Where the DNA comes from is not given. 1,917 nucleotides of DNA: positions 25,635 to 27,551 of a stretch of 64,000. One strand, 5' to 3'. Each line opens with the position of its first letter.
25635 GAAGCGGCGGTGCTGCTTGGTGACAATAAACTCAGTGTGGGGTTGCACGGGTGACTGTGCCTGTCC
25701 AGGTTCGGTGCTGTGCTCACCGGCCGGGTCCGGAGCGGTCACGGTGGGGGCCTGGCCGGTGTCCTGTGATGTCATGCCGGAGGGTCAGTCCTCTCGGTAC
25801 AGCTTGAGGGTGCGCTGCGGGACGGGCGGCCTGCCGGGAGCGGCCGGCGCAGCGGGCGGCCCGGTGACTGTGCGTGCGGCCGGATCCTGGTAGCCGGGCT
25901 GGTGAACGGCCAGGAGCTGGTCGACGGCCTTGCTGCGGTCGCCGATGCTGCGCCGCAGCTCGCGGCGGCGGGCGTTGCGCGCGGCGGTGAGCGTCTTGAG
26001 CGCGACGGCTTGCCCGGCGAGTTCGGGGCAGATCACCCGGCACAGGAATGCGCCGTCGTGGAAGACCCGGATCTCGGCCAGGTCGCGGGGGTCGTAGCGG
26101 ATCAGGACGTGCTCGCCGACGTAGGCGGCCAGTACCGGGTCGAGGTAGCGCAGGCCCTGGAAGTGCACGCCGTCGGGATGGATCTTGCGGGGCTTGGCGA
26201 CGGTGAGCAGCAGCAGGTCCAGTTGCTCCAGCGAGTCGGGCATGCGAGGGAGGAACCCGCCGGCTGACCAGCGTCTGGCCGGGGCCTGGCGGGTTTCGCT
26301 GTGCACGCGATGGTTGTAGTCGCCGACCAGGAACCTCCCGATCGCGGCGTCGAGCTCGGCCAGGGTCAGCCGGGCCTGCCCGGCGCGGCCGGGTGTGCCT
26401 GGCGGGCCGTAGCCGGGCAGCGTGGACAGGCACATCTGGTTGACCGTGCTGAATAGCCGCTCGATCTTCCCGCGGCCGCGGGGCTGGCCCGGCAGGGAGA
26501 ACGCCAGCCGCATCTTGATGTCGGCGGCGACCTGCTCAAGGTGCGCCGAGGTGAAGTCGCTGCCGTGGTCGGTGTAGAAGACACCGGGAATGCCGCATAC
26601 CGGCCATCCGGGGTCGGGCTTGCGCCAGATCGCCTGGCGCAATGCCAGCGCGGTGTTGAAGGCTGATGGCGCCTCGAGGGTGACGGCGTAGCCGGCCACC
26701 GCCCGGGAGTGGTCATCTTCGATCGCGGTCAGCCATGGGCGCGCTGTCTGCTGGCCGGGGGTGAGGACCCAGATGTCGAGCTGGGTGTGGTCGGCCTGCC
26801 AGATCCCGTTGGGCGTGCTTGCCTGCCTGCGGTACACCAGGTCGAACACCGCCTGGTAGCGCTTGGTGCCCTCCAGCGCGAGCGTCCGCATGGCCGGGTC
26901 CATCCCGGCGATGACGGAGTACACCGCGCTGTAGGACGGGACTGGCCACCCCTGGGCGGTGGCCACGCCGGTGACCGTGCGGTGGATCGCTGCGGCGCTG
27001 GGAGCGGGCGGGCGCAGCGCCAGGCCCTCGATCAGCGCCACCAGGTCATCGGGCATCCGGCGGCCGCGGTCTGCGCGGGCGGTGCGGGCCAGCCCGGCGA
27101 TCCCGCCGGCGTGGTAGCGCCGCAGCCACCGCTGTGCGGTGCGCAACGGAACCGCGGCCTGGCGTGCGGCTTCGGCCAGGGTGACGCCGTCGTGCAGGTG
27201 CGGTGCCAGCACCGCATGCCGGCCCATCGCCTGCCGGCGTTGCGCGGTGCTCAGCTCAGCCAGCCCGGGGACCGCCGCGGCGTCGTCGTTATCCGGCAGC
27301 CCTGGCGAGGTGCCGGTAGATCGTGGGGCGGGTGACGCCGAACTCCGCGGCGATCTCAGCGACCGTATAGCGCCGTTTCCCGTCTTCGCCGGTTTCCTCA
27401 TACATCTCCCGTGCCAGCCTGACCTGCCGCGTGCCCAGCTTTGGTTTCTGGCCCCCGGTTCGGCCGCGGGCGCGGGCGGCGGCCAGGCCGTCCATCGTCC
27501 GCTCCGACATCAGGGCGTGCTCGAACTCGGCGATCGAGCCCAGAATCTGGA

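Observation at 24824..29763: TniQ-less TniA/TniB/resolvase transposon with target duplication, inserted in a dead group II intron RT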

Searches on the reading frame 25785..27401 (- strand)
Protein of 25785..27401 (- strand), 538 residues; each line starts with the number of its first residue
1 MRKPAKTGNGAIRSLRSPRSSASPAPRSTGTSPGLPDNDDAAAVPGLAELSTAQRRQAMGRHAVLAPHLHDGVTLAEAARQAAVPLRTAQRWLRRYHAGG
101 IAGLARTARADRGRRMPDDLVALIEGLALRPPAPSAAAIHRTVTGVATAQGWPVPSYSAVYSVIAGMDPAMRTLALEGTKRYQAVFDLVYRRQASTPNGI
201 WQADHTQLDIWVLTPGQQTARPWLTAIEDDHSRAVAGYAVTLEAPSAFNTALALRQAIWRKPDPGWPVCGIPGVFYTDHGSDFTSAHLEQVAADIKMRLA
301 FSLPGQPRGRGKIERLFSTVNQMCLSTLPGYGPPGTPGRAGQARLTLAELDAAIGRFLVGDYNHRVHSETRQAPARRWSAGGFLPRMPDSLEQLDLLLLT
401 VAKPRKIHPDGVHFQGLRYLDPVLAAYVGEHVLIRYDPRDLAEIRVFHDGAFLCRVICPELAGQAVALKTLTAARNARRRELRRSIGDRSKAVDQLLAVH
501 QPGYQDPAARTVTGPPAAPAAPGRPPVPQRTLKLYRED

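Call 6: search_protein_families(library=pfam, proteins=[window:25785-27401:-], max_evalue=0.01)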
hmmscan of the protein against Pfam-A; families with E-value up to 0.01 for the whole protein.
window:25785-27401:- (538 aa): 7 families
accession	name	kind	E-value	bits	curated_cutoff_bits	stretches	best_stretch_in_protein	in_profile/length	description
PF09299.17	Mu-transpos_C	-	3.2e-20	72.3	21.7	1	397-455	2-61/61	Mu transposase, C-terminal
PF00665.32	rve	-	1e-09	39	32.6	1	196-307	3-102/102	Integrase core domain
PF13565.12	HTH_32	-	3.6e-08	34.3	33.7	1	88-163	1-72/73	Homeodomain-like domain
PF13518.12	HTH_28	-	3.9e-07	30.5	25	1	69-109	9-49/52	Helix-turn-helix domain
PF13551.12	HTH_29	-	5.5e-07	30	28.1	1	70-115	9-55/64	Winged helix-turn helix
PF13384.12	HTH_23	-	1.4e-06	28.4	24.6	1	68-104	13-49/50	Homeodomain-like domain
PF13011.12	LZ_Tnp_IS481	-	0.00063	20.4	22.2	1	57-113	10-67/85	leucine-zipper of insertion element IS481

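Call 7: search_protein_families(library=ncbifam, proteins=[window:25785-27401:-], max_evalue=0.01)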
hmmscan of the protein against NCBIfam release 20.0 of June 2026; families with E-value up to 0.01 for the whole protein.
window:25785-27401:- (538 aa): 5 families
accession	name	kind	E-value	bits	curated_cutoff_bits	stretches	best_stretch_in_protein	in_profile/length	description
NF033577.2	transpos_IS481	equivalog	2e-25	89.9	224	1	61-377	2-283/284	IS481 family transposase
NF033516.0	transpos_IS3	equivalog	3.6e-15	56.1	160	1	187-368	204-358/369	IS3 family transposase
NF033546.1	transpos_IS21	equivalog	2.1e-07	30.7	160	1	287-379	204-283/294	IS21 family transposase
NF033545.0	transpos_IS630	equivalog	5.2e-06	26.1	100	1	69-137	9-82/299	IS630 family transposase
NF033594.2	transpos_ISNCY_2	equivalog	0.0017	17.6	250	0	69-114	7-52/368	ISNCY family transposase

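Call 14: find_related_loci(query=window:25785-27401:-, collection=genome_contigs, flank=8000)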
Query window:25785-27401:- (538 aa) in genome_contigs; peptide patterns used: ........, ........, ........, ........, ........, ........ (x = any residue, [..] = any of these).
187 stretches matched a pattern; 17 encode a relative of the query (tblastn E <= 1e-3); 17 distinct loci.
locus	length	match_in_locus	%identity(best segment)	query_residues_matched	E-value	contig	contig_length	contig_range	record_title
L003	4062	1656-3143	71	36-538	0e+0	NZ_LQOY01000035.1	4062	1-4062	Mycobacterium gordonae strain DSM 44160 contig_13, whole genome shotgun sequence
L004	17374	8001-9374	70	46-501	0e+0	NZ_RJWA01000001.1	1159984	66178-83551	Micromonospora sp. HM5-17 1, whole genome shotgun sequence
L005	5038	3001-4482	57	16-505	9e-171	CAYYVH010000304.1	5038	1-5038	MAG TPA_asm: uncultured Anaerolineales bacterium isolate binchicken_co275_18 genome assembly, contig: NODE_31631_length_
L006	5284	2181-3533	60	47-498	1e-165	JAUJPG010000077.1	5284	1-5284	MAG: Chloroflexota bacterium isolate YX3bin7 opera_contig_7183, whole genome shotgun sequence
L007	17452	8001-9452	54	35-538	4e-162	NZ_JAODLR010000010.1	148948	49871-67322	Arthrobacter sp. VKM Ac-2550 Ga0139015_110, whole genome shotgun sequence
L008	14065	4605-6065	54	40-525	1e-159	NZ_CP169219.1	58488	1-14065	Methylomicrobium lacus strain 22M6SE5-12 plasmid unnamed2, complete sequence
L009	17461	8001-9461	54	40-525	1e-159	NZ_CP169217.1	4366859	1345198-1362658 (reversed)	Methylomicrobium lacus strain 22M6SE5-12 chromosome, complete genome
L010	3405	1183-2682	54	29-538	3e-162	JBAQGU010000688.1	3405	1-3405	MAG: Roseiarcus sp. isolate MFD09215_ilm_asm_bin20 k127_289972, whole genome shotgun sequence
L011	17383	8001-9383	54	47-506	5e-155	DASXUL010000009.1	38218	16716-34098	MAG TPA_asm: Armatimonadota bacterium isolate SMAG_U4717 k141_203310, whole genome shotgun sequence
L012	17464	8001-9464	55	40-538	2e-154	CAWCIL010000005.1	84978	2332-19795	MAG: uncultured Alphaproteobacteria bacterium isolate MFD04463.bin.1.228 genome assembly, contig: contig_22014, whole ge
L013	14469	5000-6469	54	40-538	2e-150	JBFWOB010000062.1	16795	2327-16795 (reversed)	MAG: Hyphomicrobiaceae bacterium isolate CA_2019_TPBF_126 NODE_15368_length_16795_cov_7.392069_TPBF, whole genome shotgu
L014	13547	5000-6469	54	40-538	2e-150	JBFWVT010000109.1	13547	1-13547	MAG: Alphaproteobacteria bacterium isolate CA_2019_TPBS_10 NODE_18900_length_13547_cov_7.350075_TPBS, whole genome shotg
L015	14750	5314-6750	54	40-526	2e-150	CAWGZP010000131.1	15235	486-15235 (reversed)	MAG: uncultured delta proteobacterium isolate MFD02138.bin.2.17 genome assembly, contig: contig_18606, whole genome shot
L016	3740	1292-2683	55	55-526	6e-155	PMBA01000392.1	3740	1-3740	MAG: Acidobacteriaceae bacterium isolate fen_338 73.20120700_E3M.96_contig_814500, whole genome shotgun sequence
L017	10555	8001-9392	49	40-502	1e-145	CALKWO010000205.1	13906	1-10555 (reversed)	MAG TPA_asm: uncultured bacterium isolate SRR6007446_bin.57_CONCOCT_v1.1_MAG genome assembly, contig: ERZ724100.1671, wh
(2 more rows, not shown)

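Call 20: search_dna_similar(query=window:25785-27401:-, collection=plasmids, mode=protein, max_rows=60, rows=spread, max_evalue=0.00001)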
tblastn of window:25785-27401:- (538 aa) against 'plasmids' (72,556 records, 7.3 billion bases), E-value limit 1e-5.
Records with a match: 4713; places in all: 5134; records where one place covers at least 80% of the query: 47.
Best place of each record, by identity: 60-80% 9; <60% 4704.
By first word of the organism name: Klebsiella 1153; Escherichia 742; Staphylococcus 437; Salmonella 387; Enterobacter 249; Enterococcus 176; Acinetobacter 122; Pseudomonas 114; Pseudosulfitobacter 101; Citrobacter 93; and 186 more.
By predicted mobility (MOB-suite, as given by PLSDB): conjugative 2585; mobilizable 1153; non-mobilizable 975.
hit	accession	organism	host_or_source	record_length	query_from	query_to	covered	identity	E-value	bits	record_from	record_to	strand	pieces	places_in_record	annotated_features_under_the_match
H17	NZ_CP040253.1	Mycobacterium avium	Homo sapiens,sputum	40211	36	538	93%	71.2%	0e+0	636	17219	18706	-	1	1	Mu transposase C-terminal domain-containing protein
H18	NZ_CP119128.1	Sphingobium sp. WTD-1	Bacteria,activated sludge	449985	58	464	75%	54.8%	1e-96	380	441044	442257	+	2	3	Mu transposase C-terminal domain-containing protein | helix-turn-helix domain-containing protein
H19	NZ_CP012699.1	Microbacterium sp. No. 7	whole organism,activated sludge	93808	60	457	74%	51.9%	3e-110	368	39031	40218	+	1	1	Mu transposase C-terminal domain-containing protein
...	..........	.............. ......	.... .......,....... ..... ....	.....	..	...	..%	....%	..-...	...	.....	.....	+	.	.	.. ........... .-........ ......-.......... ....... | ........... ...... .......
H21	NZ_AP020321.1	Staphylococcus aureus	Homo sapiens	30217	47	466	78%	47.3%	2e-119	394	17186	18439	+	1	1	Mu transposase C-terminal domain-containing protein | recombinase family protein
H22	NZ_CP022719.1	Staphylococcus aureus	Homo sapiens,blood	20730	47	466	78%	47.1%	7e-102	398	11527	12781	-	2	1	recombinase family protein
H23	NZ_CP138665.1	Staphylococcus aureus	Homo sapiens,bacterial ...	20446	47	466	78%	47.1%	7e-102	398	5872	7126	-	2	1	recombinase family protein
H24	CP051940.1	Staphylococcus aureus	Homo sapiens,blood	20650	47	466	78%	46.8%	2e-118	392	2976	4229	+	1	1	DDE-type integrase/transposase/recombinase | recombinase family protein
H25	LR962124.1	Enterococcus faecalis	-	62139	47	466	78%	45.6%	3e-118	391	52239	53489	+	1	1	record has no annotation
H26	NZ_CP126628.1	Staphylococcus aureus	Taurus,cell culture,milk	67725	46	466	78%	40.3%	1e-102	346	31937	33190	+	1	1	Mu transposase C-terminal domain-containing protein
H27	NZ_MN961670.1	Pseudomonas putida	Homo sapiens,urine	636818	46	448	75%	28.8%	4e-17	93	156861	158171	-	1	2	Mu transposase C-terminal domain-containing protein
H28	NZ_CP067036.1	Agrobacterium fabrum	-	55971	46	448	75%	28.8%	4e-17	93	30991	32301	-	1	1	Mu transposase C-terminal domain-containing protein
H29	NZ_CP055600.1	Escherichia fergusonii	culture,Pooled pig faecal samples ...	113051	46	448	75%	28.8%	4e-17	93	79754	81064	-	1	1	Mu transposase C-terminal domain-containing protein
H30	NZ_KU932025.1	Escherichia coli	-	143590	46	448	75%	28.8%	4e-17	93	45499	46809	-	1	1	Mu transposase C-terminal domain-containing protein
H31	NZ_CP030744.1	Klebsiella pneumoniae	Homo sapiens,feces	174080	46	448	75%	28.8%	4e-17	93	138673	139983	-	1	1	Mu transposase C-terminal domain-containing protein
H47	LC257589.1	Escherichia coli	-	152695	46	379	62%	30.5%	8e-17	92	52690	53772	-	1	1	tniA: TniA putative transposase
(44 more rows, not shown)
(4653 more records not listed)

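Call 21: get_annotated_region(hit=H21, flank=6000)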
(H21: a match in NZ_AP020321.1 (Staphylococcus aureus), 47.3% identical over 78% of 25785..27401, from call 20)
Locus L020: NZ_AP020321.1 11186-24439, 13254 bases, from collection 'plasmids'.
description: Staphylococcus aureus strain KUH180062 plasmid p01KUH180062, complete sequence
organism: Staphylococcus aureus (NCBI taxid 1280)
taxonomy: Bacteria; Bacillota; Bacilli; Bacillales; Staphylococcaceae; Staphylococcus; Staphylococcus aureus
host: -; source: Homo sapiens; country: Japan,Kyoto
typing (MOB-suite, as given by PLSDB): mobilizable; replicon rep_cluster_1017,rep_cluster_1733,rep_cluster_2214; relaxase MOBV
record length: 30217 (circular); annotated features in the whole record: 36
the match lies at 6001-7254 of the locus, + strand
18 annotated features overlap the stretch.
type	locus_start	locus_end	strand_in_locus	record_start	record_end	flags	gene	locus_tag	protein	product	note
CDS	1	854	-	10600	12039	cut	aph(2'')-Ia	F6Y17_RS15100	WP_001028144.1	aminoglycoside O-phosphotransferase APH(2'')-Ia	-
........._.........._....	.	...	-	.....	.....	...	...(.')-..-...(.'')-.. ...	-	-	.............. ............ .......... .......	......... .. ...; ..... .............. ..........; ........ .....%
predicted_resistance_gene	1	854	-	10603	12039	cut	aac(6')-Ie/aph(2'')-Ia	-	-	bifunctional aminoglycoside N-acetyltransferase AAC(6')-Ie/aminoglycoside O-phosphotransferase APH(2'')-Ia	predicted by amrfinderplus; class AMINOGLYCOSIDE; identity 100.0%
CDS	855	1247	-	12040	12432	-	-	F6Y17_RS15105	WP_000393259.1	GNAT family N-acetyltransferase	-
CDS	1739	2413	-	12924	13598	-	-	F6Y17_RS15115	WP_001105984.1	IS6-like element IS257 family transposase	GO:0006313 - DNA transposition [Evidence IEA]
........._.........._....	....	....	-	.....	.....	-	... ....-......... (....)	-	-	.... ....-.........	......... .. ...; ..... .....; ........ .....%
predicted_resistance_gene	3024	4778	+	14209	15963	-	blaR1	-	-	beta-lactam sensor/signal transducer BlaR1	predicted by amrfinderplus; class BETA-LACTAM; identity 95.38%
predicted_resistance_gene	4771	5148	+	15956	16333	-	blaI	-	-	penicillinase repressor BlaI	predicted by amrfinderplus; class BETA-LACTAM; identity 98.41%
CDS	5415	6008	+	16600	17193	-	-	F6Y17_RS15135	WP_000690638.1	recombinase family protein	GO:0006310 - DNA recombination [Evidence IEA]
CDS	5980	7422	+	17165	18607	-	-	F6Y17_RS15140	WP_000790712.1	Mu transposase C-terminal domain-containing protein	-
CDS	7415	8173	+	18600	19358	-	-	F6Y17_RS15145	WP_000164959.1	recombinase family protein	GO:0006310 - DNA recombination [Evidence IEA]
predicted_resistance_gene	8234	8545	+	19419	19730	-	arsR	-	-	As(III)-sensing metalloregulatory transcriptional repressor ArsR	predicted by amrfinderplus; class ARSENIC; identity 99.04%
predicted_resistance_gene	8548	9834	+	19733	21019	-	arsB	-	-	arsenite efflux transporter membrane subunit ArsB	predicted by amrfinderplus; class ARSENIC; identity 99.77%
CDS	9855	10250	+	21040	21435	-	-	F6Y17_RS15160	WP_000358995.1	thioredoxin-dependent arsenate reductase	-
predicted_resistance_gene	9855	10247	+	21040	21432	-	arsC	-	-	thioredoxin-dependent arsenate reductase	predicted by amrfinderplus; class ARSENIC; identity 100.0%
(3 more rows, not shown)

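Call 22: get_annotated_region(hit=H19, flank=6000)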
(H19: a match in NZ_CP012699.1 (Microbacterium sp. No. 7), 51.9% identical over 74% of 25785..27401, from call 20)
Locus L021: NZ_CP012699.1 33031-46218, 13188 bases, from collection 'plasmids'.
description: Microbacterium sp. No. 7 plasmid B, complete sequence
organism: Microbacterium sp. No. 7 (NCBI taxid 1714373)
taxonomy: Bacteria; Actinomycetota; Actinomycetes; Micrococcales; Microbacteriaceae; Microbacterium; Microbacterium sp. No. 7
host: -; source: whole organism,activated sludge; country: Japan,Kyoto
typing (MOB-suite, as given by PLSDB): non-mobilizable
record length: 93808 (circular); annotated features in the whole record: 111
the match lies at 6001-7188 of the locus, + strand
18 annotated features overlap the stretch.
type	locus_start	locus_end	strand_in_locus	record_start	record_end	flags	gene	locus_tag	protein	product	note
CDS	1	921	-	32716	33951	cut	-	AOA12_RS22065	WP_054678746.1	IS256 family transposase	-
CDS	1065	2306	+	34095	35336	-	-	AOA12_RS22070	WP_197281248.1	DDE-type integrase/transposase/recombinase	-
CDS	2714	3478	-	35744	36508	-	-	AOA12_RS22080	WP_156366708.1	hypothetical protein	-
CDS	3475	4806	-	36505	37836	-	-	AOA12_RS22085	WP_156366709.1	hypothetical protein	-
CDS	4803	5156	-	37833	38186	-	-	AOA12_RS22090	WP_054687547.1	PadR family transcriptional regulator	-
CDS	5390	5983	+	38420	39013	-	-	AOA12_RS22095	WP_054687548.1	recombinase family protein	GO:0006310 - DNA recombination [Evidence IEA]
CDS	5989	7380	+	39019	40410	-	-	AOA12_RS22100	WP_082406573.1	Mu transposase C-terminal domain-containing protein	-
CDS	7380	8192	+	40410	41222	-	-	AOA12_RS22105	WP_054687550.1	AAA family ATPase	-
CDS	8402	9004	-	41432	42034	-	-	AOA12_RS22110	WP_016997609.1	cadmium resistance transporter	-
CDS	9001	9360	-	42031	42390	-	-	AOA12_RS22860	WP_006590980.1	metalloregulator ArsR/SmtB family transcription factor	GO:0006355 - regulation of DNA-templated transcription [Evidence IEA]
CDS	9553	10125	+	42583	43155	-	-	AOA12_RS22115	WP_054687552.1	recombinase family protein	GO:0006310 - DNA recombination [Evidence IEA]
CDS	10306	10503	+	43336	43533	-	-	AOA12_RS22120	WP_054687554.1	hypothetical protein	-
CDS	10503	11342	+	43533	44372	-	-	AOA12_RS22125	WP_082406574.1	Fic family protein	-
CDS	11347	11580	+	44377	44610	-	-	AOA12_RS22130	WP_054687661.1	antitoxin VbhA family protein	-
CDS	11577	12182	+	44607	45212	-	-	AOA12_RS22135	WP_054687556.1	recombinase family protein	GO:0006310 - DNA recombination [Evidence IEA]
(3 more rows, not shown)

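Call 32: find_encoding_contigs(protein=window:25785-27401:-, flank=8000, max_places=10)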
Protein window:25785-27401:- (538 aa): no gene with exactly this product is on record in the collection.

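Call 54: find_encoding_contigs(protein=window:25785-27227:-, flank=6000, max_places=10)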
Protein window:25785-27227:- (480 aa): 12 contigs read that carry it; 7 places shown.
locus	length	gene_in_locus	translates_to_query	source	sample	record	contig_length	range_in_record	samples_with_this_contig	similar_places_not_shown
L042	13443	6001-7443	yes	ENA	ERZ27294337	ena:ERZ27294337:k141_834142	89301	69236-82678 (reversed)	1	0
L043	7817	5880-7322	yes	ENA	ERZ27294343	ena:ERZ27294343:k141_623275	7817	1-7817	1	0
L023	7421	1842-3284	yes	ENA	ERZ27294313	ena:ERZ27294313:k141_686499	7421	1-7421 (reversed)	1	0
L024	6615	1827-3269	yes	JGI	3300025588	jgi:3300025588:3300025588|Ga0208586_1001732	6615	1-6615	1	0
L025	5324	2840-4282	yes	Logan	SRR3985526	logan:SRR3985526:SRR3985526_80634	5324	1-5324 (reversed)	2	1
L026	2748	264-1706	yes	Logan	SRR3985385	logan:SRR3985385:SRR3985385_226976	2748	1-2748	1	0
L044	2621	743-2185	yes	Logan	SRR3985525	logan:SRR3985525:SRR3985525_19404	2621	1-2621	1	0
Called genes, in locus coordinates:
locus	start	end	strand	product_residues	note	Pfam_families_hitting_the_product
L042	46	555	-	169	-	PF01526:DDE_Tnp_Tn3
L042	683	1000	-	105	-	-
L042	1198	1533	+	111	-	PF03795:YCII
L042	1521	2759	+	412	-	PF04542:Sigma70_r2, PF07719:TPR_2 (faint), PF08281:Sigma70_r4_2 (weak), PF20239:DUF6596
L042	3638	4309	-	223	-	PF00440:TetR_N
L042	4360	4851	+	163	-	PF00903:Glyoxalase, PF22677:Ble-like_N (weak)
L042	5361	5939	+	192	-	PF00239:Resolvase, PF13384:HTH_23 (faint)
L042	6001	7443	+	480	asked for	PF13384:HTH_23 (weak), PF13518:HTH_28 (weak), PF13551:HTH_29 (weak), PF13565:HTH_32, PF00665:rve, PF09299:Mu-transpos_C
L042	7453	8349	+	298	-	PF13401:AAA_22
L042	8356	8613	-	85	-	-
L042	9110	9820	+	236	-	PF00903:Glyoxalase (faint), PF18029:Glyoxalase_6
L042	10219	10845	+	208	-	PF00589:Phage_integrase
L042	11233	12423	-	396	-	-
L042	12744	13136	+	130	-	PF00392:GntR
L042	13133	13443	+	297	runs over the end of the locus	PF00005:ABC_tran, PF13304:AAA_21 (weak)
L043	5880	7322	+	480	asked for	PF13384:HTH_23 (weak), PF13518:HTH_28 (weak), PF13551:HTH_29 (weak), PF13565:HTH_32, PF00665:rve, PF09299:Mu-transpos_C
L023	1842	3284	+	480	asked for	PF13384:HTH_23 (weak), PF13518:HTH_28 (weak), PF13551:HTH_29 (weak), PF13565:HTH_32, PF00665:rve, PF09299:Mu-transpos_C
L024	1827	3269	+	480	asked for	PF13384:HTH_23 (weak), PF13518:HTH_28 (weak), PF13551:HTH_29 (weak), PF13565:HTH_32, PF00665:rve, PF09299:Mu-transpos_C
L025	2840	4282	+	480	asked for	PF13384:HTH_23 (weak), PF13518:HTH_28 (weak), PF13551:HTH_29 (weak), PF13565:HTH_32, PF00665:rve, PF09299:Mu-transpos_C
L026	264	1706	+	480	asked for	PF13384:HTH_23 (weak), PF13518:HTH_28 (weak), PF13551:HTH_29 (weak), PF13565:HTH_32, PF00665:rve, PF09299:Mu-transpos_C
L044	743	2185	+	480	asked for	PF13384:HTH_23 (weak), PF13518:HTH_28 (weak), PF13551:HTH_29 (weak), PF13565:HTH_32, PF00665:rve, PF09299:Mu-transpos_C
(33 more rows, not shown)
